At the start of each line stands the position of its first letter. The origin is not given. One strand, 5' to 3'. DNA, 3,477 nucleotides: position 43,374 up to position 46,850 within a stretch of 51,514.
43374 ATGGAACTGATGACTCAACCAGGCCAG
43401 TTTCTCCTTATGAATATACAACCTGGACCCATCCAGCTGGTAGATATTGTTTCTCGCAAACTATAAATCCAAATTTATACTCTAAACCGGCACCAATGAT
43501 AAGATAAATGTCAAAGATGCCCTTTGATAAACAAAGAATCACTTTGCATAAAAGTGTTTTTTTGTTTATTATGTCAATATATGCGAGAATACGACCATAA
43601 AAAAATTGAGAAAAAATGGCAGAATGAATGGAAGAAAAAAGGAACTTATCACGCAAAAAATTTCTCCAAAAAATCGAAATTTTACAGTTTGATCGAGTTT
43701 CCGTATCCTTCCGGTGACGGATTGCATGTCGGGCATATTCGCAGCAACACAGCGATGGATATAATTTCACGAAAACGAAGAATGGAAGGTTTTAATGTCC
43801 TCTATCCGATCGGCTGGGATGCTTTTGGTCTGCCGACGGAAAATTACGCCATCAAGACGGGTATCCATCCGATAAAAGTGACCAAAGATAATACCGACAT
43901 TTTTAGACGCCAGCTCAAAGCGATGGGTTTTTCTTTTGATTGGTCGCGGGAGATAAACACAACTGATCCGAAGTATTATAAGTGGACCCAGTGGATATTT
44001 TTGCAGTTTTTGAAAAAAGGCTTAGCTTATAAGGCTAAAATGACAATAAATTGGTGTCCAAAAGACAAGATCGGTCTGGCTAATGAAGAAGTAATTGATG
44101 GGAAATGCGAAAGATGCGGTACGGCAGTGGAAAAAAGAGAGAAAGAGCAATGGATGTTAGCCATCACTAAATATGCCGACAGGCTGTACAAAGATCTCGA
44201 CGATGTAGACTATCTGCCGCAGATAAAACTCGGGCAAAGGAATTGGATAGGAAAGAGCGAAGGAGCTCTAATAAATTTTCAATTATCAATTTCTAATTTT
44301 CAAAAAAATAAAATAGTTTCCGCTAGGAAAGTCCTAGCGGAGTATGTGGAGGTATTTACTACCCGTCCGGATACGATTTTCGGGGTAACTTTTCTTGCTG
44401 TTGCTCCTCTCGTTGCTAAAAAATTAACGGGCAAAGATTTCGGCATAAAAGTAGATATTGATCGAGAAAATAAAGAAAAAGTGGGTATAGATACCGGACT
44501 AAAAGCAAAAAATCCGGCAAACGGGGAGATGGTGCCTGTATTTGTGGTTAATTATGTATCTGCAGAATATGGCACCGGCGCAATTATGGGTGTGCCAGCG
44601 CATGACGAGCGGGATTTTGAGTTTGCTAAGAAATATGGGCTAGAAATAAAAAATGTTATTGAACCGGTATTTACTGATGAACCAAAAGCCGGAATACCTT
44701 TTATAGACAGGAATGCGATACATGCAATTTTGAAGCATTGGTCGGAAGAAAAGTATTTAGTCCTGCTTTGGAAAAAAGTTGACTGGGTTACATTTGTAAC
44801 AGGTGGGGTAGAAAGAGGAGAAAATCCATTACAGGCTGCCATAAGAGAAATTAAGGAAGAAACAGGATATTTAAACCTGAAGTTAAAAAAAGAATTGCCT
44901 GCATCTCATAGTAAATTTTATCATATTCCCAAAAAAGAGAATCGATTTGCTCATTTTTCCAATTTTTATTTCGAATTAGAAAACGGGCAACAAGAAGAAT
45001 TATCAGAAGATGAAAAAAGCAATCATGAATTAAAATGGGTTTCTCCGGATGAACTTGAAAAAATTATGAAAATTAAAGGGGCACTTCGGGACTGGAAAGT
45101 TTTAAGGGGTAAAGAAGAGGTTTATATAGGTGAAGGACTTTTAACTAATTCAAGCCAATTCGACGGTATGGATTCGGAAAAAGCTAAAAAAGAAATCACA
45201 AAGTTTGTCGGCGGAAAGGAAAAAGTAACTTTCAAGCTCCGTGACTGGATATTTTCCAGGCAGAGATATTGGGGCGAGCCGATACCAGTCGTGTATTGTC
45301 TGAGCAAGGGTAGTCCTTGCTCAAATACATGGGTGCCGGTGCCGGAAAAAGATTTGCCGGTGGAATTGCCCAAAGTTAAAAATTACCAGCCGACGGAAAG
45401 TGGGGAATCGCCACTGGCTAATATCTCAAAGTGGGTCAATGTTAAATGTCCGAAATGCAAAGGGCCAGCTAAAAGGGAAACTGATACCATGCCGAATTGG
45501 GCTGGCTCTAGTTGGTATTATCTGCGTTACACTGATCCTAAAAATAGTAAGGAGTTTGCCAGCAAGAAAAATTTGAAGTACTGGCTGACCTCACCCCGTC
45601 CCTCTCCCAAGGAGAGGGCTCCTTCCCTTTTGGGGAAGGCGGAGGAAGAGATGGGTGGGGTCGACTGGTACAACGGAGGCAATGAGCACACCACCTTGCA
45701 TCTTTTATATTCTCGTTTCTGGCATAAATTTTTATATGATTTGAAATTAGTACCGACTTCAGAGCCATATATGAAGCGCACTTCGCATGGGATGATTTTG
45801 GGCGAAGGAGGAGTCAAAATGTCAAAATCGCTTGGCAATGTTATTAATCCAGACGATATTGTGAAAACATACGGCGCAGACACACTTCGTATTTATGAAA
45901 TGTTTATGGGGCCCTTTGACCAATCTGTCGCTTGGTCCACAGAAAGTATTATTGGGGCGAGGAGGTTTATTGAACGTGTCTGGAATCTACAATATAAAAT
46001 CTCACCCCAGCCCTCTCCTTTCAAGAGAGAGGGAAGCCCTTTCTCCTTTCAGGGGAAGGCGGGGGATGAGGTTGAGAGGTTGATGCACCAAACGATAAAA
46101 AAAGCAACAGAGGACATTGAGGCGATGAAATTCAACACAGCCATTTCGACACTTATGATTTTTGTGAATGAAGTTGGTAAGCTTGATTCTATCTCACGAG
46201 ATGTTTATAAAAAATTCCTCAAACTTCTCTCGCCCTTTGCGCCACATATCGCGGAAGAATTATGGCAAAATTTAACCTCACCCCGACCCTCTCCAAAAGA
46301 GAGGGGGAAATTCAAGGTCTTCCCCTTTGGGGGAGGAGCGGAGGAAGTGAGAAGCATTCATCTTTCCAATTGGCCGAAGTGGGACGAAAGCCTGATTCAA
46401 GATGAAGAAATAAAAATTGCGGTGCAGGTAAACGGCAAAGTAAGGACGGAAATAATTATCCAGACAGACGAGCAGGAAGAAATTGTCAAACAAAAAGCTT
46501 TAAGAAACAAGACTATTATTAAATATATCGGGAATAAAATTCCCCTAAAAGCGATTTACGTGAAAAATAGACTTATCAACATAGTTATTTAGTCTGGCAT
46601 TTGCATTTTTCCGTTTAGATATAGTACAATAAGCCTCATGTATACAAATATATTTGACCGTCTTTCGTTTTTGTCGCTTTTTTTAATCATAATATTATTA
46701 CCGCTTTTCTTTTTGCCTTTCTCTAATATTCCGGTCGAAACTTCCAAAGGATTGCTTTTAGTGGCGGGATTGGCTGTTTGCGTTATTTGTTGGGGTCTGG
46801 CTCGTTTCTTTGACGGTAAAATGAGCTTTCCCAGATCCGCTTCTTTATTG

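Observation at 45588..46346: Three copies of a 72-nt GC-rich palindromic element inserted in-frame in leuS (RPE-like selfish DNA in a CDS)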

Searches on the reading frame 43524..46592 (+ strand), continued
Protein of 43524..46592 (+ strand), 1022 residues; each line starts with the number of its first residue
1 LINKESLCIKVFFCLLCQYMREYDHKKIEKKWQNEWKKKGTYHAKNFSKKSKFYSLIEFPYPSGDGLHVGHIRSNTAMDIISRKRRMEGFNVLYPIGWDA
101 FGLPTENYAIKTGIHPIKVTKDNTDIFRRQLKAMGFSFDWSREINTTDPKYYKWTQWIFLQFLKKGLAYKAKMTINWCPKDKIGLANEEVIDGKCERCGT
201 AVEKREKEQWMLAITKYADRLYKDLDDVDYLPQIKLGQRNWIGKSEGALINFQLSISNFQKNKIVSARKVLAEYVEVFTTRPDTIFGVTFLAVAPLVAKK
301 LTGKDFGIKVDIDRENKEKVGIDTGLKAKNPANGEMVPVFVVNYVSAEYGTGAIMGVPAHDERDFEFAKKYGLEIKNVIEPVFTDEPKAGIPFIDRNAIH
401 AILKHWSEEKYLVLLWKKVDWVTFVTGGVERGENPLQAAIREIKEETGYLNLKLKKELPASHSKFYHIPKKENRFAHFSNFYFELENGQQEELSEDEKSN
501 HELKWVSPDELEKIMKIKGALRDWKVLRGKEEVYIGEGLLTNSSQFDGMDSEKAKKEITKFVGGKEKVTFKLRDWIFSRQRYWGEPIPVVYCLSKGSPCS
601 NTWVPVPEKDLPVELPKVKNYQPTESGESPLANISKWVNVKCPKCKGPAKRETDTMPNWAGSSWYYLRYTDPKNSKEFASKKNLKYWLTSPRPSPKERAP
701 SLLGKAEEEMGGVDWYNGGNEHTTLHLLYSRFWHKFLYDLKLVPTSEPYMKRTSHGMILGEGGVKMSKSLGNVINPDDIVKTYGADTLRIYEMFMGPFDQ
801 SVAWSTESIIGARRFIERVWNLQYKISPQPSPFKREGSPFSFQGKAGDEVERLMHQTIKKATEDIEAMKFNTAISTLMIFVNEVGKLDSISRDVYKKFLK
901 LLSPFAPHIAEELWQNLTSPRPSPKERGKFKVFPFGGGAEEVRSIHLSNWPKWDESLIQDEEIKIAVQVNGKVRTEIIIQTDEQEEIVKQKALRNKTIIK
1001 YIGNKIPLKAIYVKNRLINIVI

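Call 73: list_cluster_members(proteins=[P0122, P0039, P0043, P0017])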
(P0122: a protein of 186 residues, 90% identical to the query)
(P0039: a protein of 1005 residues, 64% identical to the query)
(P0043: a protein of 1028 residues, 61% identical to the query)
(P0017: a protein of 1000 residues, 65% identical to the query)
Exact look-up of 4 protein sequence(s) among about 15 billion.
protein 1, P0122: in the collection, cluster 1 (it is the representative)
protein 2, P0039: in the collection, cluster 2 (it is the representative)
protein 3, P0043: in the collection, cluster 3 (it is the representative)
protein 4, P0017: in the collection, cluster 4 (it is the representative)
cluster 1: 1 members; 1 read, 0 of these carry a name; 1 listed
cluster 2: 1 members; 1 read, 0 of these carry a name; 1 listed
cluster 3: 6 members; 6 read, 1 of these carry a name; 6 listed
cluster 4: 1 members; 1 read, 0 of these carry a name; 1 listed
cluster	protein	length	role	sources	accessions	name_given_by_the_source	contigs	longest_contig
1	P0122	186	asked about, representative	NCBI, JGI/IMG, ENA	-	-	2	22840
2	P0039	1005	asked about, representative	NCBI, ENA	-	-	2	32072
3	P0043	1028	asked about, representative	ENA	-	-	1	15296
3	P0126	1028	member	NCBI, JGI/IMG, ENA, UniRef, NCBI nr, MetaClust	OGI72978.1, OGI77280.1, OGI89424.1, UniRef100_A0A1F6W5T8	leucine--tRNA ligase [Candidatus Nomurabacteria bacterium RIFCSPHIGHO2_02_FULL_41_18] | Leucine--tRNA ligase n=1 Tax=Candidatus Nomurabacteria bacterium ... | MAG: leucine--tRNA ligase [Candidatus Nomurabacteria bacterium RIFCSPHIGHO2_01_FULL_41_71]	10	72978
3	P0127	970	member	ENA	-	-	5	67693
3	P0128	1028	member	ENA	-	-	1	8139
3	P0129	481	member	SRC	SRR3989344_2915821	-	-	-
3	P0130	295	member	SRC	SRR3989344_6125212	-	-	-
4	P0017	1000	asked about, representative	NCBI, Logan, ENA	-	-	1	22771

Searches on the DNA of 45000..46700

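Call 18: search_rna_families(source=window, start=45000, end=46700, threshold=evalue, max_evalue=10)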
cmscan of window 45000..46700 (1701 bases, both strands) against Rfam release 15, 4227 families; matches with E-value up to 10: 10.
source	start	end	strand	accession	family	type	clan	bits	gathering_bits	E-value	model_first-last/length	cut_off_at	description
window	46000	46077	+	RF03861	mir-4484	Gene; miRNA;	-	22.6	90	0.46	1-89/89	no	mir-4484 microRNA precursor family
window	46614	46686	+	RF02074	STnc240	Gene; sRNA;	-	20.7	55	5.2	1-77/77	no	Enterobacterial sRNA STnc240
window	45007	45071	+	RF02293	TtnuCD17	Gene; snRNA; snoRNA; CD-box;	-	19.1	75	8.8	1-68/68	no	Tetrahymena snoRNA TtnuCD17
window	45683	45724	-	RF01099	PK-IAV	Cis-reg;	-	18.2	47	1.1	1-48/48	no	Pseudoknot of influenza A virus gene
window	46282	46309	-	RF03520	mir-3059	Gene; miRNA;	-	17.6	88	3.3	1-59/59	no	mir-3059 microRNA precursor family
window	45587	45620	-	RF01762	whalefall-1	Gene; sRNA;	-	16.3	37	0.54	1-56/56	no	Whalefall-1 RNA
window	46006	46035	-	RF03520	mir-3059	Gene; miRNA;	-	16.1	88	7.9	1-59/59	no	mir-3059 microRNA precursor family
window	45551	45638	-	RF02972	engA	Cis-reg;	-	14.8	46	7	1-101/101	no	engA RNA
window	45568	45703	-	RF02354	BjrC80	Gene; sRNA;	-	14.2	80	7.6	1-162/162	no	Bradyrhizobiaceae sRNA BjrC80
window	45067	45256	+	RF02111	IS009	Gene;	-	12.2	117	5.5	1-199/199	no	IS009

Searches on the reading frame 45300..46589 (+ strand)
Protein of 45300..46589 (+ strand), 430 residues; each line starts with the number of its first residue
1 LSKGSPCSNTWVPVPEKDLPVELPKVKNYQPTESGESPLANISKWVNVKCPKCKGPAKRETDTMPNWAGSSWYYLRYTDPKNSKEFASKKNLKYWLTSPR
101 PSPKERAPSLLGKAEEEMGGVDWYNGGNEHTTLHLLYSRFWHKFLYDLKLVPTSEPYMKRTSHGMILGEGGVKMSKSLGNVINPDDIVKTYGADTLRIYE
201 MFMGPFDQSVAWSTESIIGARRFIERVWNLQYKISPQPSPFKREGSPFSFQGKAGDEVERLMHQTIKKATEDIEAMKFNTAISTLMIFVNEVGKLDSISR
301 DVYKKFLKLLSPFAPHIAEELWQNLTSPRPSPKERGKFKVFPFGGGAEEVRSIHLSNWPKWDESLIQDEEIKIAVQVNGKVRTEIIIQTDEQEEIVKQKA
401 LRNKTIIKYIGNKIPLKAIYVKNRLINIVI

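Call 41: search_solved_structures(query=window:45300-46589:+, max_evalue=1e-20, show_alignments=3)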
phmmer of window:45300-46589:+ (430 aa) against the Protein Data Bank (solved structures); distinct sequences matched with E-value up to 1e-20: 17.
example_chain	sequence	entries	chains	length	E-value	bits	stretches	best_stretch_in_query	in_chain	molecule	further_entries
3ziu_A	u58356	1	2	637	5.4e-70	239.5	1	20-325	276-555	LEUCYL-TRNA SYNTHETASE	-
1h3n_A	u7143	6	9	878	4.6e-65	223.2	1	173-323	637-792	LEUCYL-TRNA SYNTHETASE | AMINOACYL-TRNA SYNTHETASE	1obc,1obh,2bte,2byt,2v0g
2v0c_A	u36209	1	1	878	6e-64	219.6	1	173-323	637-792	AMINOACYL-TRNA SYNTHETASE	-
6q89_A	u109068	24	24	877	1e-62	215.5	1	168-327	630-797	Leucine--tRNA ligase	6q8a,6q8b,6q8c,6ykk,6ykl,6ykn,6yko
7nu1_A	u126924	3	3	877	1.1e-62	215.5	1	168-327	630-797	Leucine--tRNA ligase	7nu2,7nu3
7nty_A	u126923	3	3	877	4.3e-62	213.5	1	168-327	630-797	Leucine--tRNA ligase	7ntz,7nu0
7nua_A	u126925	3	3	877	1.6e-61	211.6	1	168-327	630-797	Leucine--tRNA ligase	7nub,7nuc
5ah5_A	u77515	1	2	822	4.6e-53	183.7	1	11-323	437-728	LEUCINE--TRNA LIGASE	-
9tjv_A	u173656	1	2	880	2.6e-51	178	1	168-326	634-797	Leucine--tRNA ligase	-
9twu_A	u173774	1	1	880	2.6e-51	178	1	168-326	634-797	Leucine--tRNA ligase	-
3zgz_A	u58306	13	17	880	2.6e-51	178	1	168-326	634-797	LEUCINE--TRNA LIGASE | LEUCYL-TRNA SYNTHETASE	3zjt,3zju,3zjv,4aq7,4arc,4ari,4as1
9twr_A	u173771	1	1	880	2.6e-51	178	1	168-326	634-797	Leucine--tRNA ligase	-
9twt_A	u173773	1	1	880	2.6e-51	178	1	168-326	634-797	Leucine--tRNA ligase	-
5omw_A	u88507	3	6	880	2.6e-51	178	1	168-326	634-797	Leucine--tRNA ligase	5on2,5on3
9tws_A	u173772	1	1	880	2.6e-51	178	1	168-326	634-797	Leucine--tRNA ligase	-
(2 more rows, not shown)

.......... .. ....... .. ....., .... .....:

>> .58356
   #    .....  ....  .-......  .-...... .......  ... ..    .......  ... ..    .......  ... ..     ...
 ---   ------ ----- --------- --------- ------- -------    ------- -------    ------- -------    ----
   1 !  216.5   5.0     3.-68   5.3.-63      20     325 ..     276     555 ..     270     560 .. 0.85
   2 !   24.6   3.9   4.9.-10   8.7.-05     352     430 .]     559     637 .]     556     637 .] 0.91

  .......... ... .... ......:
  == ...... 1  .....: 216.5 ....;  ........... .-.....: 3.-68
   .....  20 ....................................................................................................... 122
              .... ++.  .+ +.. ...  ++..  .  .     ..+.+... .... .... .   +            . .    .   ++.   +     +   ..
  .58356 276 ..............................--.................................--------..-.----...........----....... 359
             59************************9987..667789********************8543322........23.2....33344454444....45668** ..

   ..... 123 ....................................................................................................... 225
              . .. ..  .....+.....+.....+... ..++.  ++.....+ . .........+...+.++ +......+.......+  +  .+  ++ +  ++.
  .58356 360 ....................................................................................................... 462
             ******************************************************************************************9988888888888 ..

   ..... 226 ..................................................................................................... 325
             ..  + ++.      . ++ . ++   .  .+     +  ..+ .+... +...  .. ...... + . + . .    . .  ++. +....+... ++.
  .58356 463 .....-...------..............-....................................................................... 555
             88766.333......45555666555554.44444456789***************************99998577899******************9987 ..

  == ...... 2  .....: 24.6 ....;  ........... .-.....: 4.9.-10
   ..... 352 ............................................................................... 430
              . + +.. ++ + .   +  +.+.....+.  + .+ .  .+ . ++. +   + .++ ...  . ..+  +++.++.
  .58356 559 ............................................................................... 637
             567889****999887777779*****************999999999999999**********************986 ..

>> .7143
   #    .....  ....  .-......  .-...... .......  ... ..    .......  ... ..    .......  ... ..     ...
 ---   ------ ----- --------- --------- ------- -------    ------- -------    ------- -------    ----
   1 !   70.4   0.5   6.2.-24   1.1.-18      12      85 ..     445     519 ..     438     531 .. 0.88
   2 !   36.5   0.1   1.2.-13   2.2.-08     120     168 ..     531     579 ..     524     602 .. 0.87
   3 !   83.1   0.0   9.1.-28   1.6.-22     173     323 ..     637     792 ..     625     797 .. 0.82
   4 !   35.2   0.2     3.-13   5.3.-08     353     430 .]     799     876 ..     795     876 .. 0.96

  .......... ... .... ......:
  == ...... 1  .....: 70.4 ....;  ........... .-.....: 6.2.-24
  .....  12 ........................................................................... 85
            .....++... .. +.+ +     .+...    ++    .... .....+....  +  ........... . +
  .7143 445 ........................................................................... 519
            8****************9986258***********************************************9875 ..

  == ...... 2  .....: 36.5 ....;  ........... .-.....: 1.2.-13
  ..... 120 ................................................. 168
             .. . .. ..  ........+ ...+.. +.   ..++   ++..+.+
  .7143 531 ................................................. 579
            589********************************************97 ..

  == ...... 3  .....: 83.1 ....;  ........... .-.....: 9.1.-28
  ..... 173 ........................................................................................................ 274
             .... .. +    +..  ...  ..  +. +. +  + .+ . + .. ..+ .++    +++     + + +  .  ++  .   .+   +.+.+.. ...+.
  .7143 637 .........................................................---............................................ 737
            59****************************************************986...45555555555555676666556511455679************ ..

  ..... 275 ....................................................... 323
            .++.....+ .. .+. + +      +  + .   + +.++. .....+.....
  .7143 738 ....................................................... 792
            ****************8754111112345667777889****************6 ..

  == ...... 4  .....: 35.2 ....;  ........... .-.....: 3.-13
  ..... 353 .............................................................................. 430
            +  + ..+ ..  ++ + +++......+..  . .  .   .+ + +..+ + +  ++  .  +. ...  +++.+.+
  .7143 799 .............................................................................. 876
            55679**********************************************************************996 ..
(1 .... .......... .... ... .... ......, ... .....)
